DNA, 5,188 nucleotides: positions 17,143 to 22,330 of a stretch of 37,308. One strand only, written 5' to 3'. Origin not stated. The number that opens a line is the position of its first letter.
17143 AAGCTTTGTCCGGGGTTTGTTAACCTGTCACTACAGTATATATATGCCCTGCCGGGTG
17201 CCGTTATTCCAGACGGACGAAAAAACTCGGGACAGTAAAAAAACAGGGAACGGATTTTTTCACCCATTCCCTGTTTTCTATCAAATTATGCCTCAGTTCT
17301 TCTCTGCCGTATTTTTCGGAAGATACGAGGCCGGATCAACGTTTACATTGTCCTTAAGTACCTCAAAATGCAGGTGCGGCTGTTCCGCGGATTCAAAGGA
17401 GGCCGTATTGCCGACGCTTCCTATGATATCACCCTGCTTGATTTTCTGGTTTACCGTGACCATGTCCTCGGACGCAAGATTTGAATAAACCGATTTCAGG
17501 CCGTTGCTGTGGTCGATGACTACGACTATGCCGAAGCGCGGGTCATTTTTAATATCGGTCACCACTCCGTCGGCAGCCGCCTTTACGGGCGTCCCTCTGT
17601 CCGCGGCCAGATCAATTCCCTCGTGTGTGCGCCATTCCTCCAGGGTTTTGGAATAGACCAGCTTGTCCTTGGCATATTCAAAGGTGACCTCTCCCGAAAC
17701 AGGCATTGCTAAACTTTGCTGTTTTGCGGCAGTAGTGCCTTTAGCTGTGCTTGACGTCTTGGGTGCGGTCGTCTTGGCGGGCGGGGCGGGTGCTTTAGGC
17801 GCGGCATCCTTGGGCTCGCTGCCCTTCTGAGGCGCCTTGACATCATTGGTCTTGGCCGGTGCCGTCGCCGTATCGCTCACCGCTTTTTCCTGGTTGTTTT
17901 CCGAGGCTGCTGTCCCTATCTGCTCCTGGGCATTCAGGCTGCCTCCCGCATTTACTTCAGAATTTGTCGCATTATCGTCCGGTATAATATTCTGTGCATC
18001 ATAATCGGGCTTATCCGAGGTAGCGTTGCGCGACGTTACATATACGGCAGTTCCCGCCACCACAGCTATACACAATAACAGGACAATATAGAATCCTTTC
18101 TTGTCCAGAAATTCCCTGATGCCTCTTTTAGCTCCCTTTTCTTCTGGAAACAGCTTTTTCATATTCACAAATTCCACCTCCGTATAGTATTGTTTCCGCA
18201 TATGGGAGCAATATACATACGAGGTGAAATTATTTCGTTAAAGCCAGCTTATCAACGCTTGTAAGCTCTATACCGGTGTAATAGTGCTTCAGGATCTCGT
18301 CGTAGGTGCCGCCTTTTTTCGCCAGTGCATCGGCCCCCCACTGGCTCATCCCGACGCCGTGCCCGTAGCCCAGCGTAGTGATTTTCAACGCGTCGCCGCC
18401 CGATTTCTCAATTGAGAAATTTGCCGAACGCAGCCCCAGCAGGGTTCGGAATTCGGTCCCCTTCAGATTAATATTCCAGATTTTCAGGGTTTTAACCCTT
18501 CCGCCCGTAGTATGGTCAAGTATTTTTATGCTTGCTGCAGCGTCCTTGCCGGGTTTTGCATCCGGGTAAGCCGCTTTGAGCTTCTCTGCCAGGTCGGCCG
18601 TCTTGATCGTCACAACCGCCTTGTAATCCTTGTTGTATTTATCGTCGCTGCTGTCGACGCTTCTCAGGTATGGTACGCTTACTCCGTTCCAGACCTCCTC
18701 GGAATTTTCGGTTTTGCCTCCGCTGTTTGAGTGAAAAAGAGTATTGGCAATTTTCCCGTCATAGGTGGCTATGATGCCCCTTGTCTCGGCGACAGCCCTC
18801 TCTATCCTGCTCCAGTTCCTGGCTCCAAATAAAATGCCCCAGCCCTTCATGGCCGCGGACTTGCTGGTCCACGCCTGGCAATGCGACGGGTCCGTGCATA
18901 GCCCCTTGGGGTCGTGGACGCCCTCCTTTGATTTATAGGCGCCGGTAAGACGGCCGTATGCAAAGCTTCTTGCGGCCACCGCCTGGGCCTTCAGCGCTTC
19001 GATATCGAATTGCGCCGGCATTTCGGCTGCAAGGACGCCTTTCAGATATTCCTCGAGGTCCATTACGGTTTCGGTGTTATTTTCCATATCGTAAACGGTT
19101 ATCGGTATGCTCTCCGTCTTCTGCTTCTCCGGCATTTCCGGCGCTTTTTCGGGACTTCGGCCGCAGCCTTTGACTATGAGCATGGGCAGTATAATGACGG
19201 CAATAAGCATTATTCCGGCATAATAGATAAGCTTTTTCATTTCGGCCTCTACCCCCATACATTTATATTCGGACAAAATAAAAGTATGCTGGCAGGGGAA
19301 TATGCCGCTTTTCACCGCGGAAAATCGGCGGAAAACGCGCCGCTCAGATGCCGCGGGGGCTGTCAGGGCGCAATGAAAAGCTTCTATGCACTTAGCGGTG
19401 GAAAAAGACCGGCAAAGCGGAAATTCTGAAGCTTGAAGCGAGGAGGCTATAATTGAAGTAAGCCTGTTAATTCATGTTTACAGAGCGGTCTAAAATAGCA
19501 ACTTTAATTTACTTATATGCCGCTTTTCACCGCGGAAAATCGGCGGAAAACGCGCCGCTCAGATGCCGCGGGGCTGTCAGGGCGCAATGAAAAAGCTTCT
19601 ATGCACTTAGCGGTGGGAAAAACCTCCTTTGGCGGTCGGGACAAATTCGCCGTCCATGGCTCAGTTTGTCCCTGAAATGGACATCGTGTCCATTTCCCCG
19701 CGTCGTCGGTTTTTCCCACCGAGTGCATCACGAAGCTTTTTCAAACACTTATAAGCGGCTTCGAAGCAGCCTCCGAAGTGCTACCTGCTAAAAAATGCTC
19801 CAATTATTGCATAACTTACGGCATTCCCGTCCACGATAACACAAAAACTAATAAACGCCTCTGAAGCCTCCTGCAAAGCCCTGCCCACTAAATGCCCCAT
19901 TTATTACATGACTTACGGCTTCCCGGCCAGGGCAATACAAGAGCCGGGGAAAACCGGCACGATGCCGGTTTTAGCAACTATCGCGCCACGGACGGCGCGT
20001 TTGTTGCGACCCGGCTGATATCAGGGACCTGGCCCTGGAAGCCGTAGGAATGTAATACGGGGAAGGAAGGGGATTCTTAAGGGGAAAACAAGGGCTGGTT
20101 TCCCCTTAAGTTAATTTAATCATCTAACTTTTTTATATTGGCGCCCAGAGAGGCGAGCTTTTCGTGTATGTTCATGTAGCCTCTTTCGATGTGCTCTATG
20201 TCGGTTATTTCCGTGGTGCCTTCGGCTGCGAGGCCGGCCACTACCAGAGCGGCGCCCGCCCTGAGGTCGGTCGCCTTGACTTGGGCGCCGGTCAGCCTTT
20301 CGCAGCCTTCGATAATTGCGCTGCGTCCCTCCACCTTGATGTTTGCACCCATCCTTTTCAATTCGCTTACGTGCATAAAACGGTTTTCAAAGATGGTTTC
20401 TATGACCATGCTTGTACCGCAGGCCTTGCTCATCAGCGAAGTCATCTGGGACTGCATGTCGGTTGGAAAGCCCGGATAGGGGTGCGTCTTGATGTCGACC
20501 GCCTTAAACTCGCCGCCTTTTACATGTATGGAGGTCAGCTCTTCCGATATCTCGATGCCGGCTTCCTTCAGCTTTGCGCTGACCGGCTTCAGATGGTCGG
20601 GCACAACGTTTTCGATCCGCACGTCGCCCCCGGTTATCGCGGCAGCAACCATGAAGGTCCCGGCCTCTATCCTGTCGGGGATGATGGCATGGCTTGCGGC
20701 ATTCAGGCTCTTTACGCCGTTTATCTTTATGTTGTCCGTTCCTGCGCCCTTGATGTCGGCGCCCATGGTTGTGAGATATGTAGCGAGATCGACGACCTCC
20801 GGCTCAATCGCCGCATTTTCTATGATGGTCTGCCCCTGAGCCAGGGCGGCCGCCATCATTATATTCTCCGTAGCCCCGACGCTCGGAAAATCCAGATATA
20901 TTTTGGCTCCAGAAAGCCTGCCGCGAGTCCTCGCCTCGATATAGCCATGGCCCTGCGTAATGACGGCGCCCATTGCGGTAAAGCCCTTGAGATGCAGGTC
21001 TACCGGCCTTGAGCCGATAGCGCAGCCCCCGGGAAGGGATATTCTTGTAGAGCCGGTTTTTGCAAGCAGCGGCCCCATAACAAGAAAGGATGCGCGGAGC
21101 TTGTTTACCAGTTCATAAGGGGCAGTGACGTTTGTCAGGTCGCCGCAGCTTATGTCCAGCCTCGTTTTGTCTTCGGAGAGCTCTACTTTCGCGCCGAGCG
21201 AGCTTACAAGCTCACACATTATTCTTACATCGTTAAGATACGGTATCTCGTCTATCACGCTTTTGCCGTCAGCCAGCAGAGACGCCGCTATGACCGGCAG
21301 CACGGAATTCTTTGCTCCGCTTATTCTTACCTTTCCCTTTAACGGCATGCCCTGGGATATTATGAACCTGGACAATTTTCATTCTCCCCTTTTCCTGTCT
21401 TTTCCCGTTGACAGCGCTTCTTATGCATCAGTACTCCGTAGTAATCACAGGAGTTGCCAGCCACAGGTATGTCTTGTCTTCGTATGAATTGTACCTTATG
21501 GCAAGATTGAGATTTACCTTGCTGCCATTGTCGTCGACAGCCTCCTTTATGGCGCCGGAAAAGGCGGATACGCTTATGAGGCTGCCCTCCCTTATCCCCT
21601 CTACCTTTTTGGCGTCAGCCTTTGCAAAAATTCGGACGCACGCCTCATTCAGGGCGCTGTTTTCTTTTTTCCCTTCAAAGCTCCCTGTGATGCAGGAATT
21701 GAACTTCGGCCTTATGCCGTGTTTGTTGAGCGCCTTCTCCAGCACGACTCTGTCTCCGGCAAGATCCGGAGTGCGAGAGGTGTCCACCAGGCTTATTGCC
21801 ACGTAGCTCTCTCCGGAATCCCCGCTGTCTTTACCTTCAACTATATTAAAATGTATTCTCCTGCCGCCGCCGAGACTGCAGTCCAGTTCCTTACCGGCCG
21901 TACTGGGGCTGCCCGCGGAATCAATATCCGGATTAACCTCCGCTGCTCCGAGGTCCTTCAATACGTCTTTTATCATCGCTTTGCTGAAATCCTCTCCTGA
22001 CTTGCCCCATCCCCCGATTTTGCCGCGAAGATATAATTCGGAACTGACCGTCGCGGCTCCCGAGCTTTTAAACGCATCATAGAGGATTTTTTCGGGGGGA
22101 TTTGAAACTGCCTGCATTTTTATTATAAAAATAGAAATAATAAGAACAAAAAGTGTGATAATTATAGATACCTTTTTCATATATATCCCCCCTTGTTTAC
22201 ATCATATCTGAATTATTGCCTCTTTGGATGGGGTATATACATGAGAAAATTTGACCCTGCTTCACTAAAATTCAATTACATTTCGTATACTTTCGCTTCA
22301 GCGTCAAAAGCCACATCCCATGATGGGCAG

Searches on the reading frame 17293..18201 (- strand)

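Call 53: search_protein_families(library=pfam, proteins=[window:17293-18201:-])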
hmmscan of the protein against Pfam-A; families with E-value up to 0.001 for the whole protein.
window:17293-18201:- (302 aa): 1 family
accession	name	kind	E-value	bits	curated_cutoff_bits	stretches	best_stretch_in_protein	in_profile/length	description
PF01551.29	Peptidase_M23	-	2e-29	102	28.7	1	192-290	2-96/96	Peptidase family M23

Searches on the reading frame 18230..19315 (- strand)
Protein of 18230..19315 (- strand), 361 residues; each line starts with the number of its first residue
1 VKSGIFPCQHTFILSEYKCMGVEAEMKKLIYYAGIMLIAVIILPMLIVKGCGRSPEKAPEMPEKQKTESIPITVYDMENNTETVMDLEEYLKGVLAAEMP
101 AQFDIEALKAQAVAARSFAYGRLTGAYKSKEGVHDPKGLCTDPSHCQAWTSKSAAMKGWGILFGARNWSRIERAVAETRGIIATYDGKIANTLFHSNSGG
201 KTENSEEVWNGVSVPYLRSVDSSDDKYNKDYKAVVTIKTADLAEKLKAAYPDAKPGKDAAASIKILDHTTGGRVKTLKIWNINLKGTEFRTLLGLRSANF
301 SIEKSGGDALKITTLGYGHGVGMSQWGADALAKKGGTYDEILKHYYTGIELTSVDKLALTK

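Call 53: search_protein_families(library=pfam, proteins=[window:18230-19315:-])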
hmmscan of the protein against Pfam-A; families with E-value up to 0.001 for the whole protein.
window:18230-19315:- (361 aa): 1 family
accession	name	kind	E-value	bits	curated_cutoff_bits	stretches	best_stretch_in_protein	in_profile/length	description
PF08486.15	SpoIID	-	1.8e-24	86.6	23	1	83-185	9-97/97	Stage II sporulation protein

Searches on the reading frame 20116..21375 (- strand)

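Call 9: search_protein_families(library=pfam, proteins=[window:20116-21375:-])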
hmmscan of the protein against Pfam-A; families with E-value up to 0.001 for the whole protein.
window:20116-21375:- (419 aa): 1 family
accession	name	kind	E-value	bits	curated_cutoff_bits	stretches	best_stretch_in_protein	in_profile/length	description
PF00275.25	EPSP_synthase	-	1.3e-113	380.3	22.8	1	8-407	3-417/417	EPSP synthase (3-phosphoshikimate 1-carboxyvinyltransferase)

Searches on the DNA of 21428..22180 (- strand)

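Call 82: search_rna_families(sources=[L014, L015, L017, L021, L026, L053], threshold=gathering)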
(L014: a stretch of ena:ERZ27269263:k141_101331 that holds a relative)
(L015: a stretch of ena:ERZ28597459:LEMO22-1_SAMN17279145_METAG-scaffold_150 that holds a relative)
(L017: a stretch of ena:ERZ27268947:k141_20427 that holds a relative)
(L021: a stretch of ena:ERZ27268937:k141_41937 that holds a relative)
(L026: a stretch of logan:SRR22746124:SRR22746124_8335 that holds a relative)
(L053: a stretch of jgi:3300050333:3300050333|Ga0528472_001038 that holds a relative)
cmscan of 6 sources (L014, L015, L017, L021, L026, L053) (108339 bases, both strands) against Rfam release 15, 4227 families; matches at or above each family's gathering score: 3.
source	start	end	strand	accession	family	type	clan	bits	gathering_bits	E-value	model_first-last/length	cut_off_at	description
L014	11911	12070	-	RF01731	TwoAYGGAY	Cis-reg;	CL00106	63.9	43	4.2e-08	1-168/168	no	TwoAYGGAY RNA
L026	12122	12279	-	RF01731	TwoAYGGAY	Cis-reg;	CL00106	54.8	43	5.1e-06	1-168/168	no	TwoAYGGAY RNA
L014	12229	12385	+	RF01731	TwoAYGGAY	Cis-reg;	CL00106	52.3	43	1.9e-05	1-168/168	no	TwoAYGGAY RNA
